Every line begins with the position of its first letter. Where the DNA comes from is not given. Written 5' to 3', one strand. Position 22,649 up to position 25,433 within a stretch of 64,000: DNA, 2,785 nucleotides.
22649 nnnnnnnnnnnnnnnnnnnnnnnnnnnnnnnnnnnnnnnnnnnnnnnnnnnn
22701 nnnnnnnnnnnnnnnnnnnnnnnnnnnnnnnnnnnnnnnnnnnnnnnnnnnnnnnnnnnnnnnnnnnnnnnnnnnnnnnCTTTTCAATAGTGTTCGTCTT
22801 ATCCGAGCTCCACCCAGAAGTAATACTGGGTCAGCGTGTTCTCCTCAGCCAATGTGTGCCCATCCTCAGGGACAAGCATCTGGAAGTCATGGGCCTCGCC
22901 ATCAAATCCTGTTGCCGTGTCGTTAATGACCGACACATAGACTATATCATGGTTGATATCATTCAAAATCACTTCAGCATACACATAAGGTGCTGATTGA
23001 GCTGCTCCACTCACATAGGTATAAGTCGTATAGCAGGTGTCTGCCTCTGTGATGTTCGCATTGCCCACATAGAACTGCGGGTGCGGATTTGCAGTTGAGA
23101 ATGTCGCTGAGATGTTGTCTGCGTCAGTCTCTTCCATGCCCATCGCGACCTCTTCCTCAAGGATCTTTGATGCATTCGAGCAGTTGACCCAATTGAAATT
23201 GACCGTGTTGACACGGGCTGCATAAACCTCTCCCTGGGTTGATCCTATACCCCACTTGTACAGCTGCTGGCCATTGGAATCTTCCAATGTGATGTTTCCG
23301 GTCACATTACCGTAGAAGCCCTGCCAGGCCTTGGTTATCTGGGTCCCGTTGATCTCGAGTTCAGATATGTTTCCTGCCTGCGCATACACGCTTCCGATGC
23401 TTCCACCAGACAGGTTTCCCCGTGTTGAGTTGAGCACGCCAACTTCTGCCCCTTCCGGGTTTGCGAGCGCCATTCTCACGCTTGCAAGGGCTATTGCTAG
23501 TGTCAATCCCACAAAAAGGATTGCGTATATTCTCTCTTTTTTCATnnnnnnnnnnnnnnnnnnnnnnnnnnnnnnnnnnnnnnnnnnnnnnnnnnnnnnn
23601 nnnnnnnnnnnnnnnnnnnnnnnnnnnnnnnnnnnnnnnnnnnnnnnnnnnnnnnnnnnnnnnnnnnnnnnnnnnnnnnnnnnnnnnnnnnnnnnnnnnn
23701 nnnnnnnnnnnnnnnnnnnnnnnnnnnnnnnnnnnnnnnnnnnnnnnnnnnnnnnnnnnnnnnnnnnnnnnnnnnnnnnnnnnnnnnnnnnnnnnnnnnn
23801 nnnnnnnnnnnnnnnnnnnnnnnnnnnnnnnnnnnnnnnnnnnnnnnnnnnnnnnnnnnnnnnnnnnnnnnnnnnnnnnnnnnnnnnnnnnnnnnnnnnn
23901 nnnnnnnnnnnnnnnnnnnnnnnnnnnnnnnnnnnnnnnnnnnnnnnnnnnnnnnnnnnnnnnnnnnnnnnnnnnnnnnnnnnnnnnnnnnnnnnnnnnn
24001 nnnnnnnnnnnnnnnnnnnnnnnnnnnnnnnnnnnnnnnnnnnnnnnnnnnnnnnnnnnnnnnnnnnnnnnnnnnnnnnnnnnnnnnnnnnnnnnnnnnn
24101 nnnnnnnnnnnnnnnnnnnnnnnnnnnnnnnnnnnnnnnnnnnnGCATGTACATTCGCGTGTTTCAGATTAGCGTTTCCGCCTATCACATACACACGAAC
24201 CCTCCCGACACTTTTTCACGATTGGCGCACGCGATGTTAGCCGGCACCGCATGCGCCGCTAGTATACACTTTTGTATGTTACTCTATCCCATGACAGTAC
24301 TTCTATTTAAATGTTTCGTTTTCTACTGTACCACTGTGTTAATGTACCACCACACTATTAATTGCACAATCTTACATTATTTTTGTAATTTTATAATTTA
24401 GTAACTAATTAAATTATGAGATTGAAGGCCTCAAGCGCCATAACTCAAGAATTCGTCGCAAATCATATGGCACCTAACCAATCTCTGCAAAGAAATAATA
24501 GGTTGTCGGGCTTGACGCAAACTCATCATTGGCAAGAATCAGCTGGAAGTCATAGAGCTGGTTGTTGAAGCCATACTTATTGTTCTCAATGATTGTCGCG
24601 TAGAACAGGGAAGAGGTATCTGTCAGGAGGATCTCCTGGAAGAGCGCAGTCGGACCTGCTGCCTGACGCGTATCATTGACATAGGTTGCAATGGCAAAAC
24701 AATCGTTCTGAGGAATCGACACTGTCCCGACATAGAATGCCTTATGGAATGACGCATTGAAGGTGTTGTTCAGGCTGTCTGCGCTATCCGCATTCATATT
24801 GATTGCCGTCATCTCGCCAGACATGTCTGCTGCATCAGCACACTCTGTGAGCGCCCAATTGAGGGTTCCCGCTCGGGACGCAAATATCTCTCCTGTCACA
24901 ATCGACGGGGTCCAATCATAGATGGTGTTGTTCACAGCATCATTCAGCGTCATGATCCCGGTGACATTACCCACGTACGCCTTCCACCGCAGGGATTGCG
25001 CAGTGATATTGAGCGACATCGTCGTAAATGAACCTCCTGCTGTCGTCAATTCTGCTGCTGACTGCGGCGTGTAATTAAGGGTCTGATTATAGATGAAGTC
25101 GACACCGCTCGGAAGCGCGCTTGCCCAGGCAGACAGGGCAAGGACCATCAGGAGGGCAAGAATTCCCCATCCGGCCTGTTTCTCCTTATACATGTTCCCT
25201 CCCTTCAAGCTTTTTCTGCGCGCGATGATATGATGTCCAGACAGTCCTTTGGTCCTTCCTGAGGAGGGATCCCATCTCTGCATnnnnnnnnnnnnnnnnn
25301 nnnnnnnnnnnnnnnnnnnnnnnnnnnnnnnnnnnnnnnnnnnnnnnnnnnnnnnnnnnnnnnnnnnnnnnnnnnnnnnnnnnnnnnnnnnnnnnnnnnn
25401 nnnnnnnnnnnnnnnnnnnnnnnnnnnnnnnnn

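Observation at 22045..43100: Shared extreme C-terminal motif [FYI][YWF]xE[IL]x-COOH on both giant proteins and all five small secreted paralogs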

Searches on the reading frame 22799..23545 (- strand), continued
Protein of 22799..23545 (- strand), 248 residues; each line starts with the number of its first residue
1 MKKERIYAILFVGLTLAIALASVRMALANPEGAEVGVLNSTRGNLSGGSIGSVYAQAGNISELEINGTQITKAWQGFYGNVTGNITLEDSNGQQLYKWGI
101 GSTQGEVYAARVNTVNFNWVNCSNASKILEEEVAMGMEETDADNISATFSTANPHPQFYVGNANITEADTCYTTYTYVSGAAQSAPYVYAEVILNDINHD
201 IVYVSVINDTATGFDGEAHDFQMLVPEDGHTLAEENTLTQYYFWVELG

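Call 79: search_protein_families(library=pfam, proteins=[L077:4948-5367:-, L038:3988-5040:+, L067:892-1779:+, L038:5727-6080:-, L069:14131-16848:-, L055:12812-14263:-, L069:498-2285:+, L018:12465-12824:+, L067:585-917:+], max_evalue=0.01)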
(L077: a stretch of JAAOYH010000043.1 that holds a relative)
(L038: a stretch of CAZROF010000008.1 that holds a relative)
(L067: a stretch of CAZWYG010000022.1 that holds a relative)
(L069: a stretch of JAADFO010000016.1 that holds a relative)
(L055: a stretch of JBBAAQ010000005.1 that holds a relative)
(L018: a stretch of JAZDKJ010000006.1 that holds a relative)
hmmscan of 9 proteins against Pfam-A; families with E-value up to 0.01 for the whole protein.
L077:4948-5367:- (139 aa): 0 families

L038:3988-5040:+ (350 aa): 0 families

L067:892-1779:+ (295 aa): 0 families

L038:5727-6080:- (117 aa): 0 families

L069:14131-16848:- (905 aa): 3 families
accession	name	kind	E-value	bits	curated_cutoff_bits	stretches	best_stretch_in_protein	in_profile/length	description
PF17963.7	Big_9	-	7.8e-14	52.8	23.6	3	163-246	1-88/89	Bacterial Ig domain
PF05345.18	He_PIG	-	2.1e-07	31.7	24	1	174-248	11-95/96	Putative Ig domain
PF17892.7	Cadherin_5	-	0.00012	22.2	26.5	0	370-425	32-92/98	Cadherin-like domain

L055:12812-14263:- (483 aa): 3 families
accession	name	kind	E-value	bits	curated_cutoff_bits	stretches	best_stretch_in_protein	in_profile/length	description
PF00224.27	PK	-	3.4e-129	431.1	30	1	11-332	2-328/328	Pyruvate kinase, barrel domain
PF02887.21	PK_C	-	2.6e-35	121.4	28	1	367-479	1-113/114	Pyruvate kinase, alpha/beta domain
PF03328.21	HpcH_HpaI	-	2.7e-05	24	25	1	183-313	75-216/221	HpcH/HpaI aldolase/citrate lyase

L069:498-2285:+ (595 aa): 1 family
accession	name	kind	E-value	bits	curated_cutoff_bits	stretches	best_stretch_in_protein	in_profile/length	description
PF17957.7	Big_7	-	0.0011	20.1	24.1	0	248-318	1-70/70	Bacterial Ig domain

L018:12465-12824:+ (119 aa): 0 families

L067:585-917:+ (110 aa): 0 families

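Call 85: search_protein_families(library=ncbifam, alignment_id=A3, max_evalue=0.01)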
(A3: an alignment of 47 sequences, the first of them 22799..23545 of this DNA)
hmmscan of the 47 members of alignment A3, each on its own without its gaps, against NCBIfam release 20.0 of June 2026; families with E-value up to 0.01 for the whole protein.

A. member 1, window:22799-23545:- (248 aa): 0 families

B. families by the number of members that match (of 47 scanned): 1 family
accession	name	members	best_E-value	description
NF011766.0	PRK15220.1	1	7.7e-05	fimbrial protein YehD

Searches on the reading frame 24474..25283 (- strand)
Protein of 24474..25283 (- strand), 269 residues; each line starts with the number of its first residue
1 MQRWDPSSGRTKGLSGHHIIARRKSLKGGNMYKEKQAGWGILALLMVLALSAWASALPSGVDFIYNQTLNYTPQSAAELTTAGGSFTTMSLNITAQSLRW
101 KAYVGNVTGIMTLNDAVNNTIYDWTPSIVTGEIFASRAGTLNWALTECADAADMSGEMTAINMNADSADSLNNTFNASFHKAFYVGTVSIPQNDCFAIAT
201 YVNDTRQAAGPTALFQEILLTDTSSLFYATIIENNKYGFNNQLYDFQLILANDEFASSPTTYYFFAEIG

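Call 8: search_protein_families(library=pfam, proteins=[window:24474-25283:-], max_evalue=1)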
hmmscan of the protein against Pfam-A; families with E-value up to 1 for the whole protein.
window:24474-25283:- (269 aa): 0 families

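Call 9: search_protein_families(library=ncbifam, proteins=[window:24474-25283:-], max_evalue=1)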
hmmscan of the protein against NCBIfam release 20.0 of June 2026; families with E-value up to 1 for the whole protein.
window:24474-25283:- (269 aa): 1 family
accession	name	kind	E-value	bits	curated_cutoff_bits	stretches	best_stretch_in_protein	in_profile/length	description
NF009958.0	PRK13425.1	equivalog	0.029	13.8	501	1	114-182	203-271/292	F0F1 ATP synthase subunit gamma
